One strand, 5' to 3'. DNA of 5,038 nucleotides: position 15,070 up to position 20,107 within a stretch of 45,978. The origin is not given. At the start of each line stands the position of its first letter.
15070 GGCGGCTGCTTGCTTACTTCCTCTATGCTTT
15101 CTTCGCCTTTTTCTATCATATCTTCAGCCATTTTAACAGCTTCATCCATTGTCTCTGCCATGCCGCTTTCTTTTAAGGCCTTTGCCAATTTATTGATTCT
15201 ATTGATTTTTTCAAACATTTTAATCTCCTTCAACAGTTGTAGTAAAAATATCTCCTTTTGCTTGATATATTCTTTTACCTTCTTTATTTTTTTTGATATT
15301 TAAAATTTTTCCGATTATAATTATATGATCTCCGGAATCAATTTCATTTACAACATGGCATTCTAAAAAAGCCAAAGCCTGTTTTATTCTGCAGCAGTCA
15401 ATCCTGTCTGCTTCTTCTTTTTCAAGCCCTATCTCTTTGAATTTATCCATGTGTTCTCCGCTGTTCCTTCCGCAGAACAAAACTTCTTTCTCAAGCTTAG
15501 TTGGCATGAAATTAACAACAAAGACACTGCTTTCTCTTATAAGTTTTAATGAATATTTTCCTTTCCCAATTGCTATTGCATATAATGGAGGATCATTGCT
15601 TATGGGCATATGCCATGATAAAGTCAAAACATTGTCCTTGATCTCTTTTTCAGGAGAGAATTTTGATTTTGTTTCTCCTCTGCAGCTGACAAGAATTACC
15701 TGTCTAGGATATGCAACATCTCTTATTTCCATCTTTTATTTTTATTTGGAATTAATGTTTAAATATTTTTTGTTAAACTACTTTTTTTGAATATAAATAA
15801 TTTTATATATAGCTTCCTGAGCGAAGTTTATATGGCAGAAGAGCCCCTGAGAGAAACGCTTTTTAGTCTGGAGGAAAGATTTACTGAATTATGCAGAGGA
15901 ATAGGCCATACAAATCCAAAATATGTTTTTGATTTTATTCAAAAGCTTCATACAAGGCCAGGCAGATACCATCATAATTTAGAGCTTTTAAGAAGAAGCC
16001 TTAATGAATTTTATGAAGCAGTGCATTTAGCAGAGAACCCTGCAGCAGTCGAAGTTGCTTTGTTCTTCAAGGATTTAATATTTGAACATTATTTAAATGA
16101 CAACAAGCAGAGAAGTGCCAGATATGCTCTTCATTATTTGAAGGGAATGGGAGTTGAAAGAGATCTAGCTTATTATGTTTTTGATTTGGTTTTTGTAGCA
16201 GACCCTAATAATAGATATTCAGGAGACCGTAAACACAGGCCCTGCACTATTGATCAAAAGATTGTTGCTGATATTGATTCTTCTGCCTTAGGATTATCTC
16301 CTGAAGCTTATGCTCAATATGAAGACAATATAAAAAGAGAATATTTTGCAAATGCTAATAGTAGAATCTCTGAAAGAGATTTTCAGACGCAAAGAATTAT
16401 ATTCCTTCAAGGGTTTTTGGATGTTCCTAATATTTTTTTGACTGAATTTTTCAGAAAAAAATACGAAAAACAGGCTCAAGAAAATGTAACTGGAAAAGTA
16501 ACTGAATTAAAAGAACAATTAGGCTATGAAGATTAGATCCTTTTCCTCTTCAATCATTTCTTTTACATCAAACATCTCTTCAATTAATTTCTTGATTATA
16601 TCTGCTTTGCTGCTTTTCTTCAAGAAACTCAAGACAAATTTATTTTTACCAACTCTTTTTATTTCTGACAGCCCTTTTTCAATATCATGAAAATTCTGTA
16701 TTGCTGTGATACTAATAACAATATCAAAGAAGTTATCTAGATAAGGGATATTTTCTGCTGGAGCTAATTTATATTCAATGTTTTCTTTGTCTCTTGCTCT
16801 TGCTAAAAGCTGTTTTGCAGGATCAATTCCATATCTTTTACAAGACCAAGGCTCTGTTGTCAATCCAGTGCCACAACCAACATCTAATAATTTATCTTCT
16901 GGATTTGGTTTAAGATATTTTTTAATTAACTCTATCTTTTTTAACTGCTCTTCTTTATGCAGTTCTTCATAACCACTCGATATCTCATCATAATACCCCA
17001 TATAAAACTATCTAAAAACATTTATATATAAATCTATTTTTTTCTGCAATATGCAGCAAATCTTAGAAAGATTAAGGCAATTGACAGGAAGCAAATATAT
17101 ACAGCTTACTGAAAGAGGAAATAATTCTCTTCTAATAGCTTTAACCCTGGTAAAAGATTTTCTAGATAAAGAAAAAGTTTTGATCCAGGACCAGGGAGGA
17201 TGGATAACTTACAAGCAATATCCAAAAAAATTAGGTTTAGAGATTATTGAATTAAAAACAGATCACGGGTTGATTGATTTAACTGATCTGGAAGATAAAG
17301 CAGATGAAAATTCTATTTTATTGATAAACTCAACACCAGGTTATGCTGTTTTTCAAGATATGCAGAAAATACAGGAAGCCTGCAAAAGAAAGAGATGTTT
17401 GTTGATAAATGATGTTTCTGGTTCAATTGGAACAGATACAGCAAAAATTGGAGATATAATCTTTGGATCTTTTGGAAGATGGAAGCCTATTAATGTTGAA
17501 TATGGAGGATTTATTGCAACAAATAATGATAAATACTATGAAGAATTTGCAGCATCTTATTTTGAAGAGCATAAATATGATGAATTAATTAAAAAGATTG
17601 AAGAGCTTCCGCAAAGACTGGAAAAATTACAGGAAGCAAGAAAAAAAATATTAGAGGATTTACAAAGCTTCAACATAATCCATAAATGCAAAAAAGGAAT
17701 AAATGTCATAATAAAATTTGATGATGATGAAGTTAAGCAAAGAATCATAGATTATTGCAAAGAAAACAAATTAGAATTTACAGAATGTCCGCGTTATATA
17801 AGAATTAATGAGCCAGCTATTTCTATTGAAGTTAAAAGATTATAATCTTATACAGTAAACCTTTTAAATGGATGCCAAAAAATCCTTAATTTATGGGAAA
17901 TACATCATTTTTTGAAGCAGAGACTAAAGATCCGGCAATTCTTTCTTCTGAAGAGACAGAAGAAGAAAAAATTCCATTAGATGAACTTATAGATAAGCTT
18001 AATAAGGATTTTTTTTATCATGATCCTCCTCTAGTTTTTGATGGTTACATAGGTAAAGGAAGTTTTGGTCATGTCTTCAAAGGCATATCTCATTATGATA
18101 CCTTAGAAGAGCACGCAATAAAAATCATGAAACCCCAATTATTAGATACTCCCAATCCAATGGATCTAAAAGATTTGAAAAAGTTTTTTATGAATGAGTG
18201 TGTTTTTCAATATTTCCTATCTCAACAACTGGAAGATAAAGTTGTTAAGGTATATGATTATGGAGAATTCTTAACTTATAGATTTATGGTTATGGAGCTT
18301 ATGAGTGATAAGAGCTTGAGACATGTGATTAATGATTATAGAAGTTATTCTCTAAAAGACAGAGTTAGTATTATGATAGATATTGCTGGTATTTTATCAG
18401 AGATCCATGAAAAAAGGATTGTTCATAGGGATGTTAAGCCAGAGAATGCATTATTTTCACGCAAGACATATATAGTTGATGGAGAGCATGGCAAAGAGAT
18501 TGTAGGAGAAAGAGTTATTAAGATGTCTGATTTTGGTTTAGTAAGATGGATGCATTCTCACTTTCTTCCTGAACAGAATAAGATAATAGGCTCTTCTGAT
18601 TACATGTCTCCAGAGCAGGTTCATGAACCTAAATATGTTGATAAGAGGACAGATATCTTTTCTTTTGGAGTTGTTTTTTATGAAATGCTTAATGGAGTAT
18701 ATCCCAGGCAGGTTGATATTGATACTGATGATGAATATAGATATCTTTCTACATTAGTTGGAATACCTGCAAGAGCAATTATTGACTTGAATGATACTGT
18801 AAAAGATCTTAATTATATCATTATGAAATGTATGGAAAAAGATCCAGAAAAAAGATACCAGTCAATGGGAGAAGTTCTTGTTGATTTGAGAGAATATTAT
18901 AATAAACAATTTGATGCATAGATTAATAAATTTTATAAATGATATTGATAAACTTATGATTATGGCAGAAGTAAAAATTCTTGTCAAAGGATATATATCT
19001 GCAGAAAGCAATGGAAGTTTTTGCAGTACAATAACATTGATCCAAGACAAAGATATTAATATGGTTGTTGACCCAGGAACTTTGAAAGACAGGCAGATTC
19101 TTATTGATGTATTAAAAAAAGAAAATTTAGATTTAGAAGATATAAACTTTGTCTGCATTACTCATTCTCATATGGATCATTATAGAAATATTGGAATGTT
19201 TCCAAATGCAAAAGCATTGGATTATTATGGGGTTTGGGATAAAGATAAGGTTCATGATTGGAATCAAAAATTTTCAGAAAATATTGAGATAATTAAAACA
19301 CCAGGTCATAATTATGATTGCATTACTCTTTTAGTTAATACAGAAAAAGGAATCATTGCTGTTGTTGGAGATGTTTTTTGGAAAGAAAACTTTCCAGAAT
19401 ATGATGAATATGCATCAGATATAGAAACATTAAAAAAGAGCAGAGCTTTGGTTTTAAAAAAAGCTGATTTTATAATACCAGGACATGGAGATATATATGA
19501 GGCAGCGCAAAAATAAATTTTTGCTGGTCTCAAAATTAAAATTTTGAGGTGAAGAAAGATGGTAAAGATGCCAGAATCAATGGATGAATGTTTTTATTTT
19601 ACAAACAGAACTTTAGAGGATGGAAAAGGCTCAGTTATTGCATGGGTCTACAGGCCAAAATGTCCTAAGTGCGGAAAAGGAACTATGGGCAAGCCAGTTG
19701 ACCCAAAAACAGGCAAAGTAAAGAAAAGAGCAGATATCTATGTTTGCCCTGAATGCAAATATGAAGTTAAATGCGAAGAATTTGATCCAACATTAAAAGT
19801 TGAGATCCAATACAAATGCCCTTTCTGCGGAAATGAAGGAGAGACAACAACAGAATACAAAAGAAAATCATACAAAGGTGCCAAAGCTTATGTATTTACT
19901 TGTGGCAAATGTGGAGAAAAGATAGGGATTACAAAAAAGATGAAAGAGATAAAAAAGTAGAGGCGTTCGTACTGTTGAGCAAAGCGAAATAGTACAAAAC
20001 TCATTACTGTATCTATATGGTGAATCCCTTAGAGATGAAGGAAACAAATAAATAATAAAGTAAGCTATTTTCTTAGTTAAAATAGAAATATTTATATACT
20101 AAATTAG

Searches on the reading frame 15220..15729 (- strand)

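Call 93: search_protein_families(library=pfam, proteins=[window:15220-15729:-], max_evalue=0.001)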
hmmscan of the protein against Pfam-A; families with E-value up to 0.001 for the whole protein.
window:15220-15729:- (169 aa): 1 family
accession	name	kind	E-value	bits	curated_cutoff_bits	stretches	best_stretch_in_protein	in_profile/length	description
PF01613.24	Flavin_Reduct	-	2.9e-29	102.6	27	1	7-152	4-138/153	Flavin reductase like domain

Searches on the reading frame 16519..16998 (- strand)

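Call 93: search_protein_families(library=pfam, proteins=[window:16519-16998:-], max_evalue=0.001)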
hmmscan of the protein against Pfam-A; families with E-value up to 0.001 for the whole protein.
window:16519-16998:- (159 aa): 8 families
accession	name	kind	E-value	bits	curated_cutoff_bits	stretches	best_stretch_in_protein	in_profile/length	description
PF08241.18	Methyltransf_11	-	9.1e-18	65.1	21.2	1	38-119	1-89/95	Methyltransferase domain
PF13649.12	Methyltransf_25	-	1.1e-13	52.2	27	1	38-118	2-94/97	Methyltransferase domain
PF13847.12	Methyltransf_31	-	1.7e-10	41.2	27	1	33-143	3-127/145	Methyltransferase domain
PF01209.24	Ubie_methyltran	-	1.1e-07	31.9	20.1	1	24-129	38-155/233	ubiE/COQ5 methyltransferase family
PF08242.18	Methyltransf_12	-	1.3e-07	32.7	30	1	38-116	1-91/98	Methyltransferase domain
PF13489.12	Methyltransf_23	-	1.6e-07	31.6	27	1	20-115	8-106/164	Methyltransferase domain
PF02353.26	CMAS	-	0.00041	20.2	27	1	15-58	44-86/273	Mycolic acid cyclopropane synthetase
PF07021.18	MetW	-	0.00049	20.2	21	1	25-125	7-109/193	Methionine biosynthesis protein MetW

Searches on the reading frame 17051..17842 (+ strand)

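Call 27: search_protein_families(library=pfam, proteins=[window:17051-17842:+], max_evalue=0.001)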
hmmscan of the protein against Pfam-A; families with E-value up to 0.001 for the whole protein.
window:17051-17842:+ (264 aa): 1 family
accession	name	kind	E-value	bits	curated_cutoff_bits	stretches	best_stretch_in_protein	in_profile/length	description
PF01041.23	DegT_DnrJ_EryC1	-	1.5e-06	28.1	19.8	1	6-166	31-195/360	DegT/DnrJ/EryC1/StrS aminotransferase family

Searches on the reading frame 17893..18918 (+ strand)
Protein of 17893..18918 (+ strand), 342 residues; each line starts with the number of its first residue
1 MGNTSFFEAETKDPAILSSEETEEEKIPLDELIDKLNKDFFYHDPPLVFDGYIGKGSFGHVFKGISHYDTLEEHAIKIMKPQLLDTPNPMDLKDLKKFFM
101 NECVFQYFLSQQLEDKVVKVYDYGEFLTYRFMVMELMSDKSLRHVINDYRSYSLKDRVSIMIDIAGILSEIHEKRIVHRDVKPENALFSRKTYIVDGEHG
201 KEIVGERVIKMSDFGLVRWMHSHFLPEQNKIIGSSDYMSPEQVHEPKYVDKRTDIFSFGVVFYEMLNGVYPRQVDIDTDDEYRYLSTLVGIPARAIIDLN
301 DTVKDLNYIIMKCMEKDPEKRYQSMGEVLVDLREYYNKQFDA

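Call 27: search_protein_families(library=pfam, proteins=[window:17893-18918:+], max_evalue=0.001)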
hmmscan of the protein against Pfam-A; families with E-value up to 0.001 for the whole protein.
window:17893-18918:+ (342 aa): 2 families
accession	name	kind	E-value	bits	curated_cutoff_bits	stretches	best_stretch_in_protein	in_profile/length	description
PF00069.31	Pkinase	-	1.8e-39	136.1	31.7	1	51-323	5-253/263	Protein kinase domain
PF07714.23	PK_Tyr_Ser-Thr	-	5.3e-29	101.7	23.1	1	49-322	3-249/258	Protein tyrosine and serine/threonine kinase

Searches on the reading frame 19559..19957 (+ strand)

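Call 93: search_protein_families(library=pfam, proteins=[window:19559-19957:+], max_evalue=0.001)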
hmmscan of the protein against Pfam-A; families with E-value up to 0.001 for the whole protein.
window:19559-19957:+ (133 aa): 4 families
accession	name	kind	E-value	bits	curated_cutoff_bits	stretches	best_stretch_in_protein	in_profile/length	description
PF24441.1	DUF7560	-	3.1e-06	27.2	27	0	110-130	3-23/44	Family of unknown function (DUF7560)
PF08274.17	Zn_Ribbon_YjdM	-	4.7e-05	23.8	30.8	0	59-69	18-28/30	PhnA Zinc-Ribbon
PF14354.12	Lar_restr_allev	-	0.0003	21.4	28.6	1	86-125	5-34/58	Restriction alleviation protein Lar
PF10601.15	zf-LITAF-like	-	0.00042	20.8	23.8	0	83-104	4-25/70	LITAF-like zinc ribbon domain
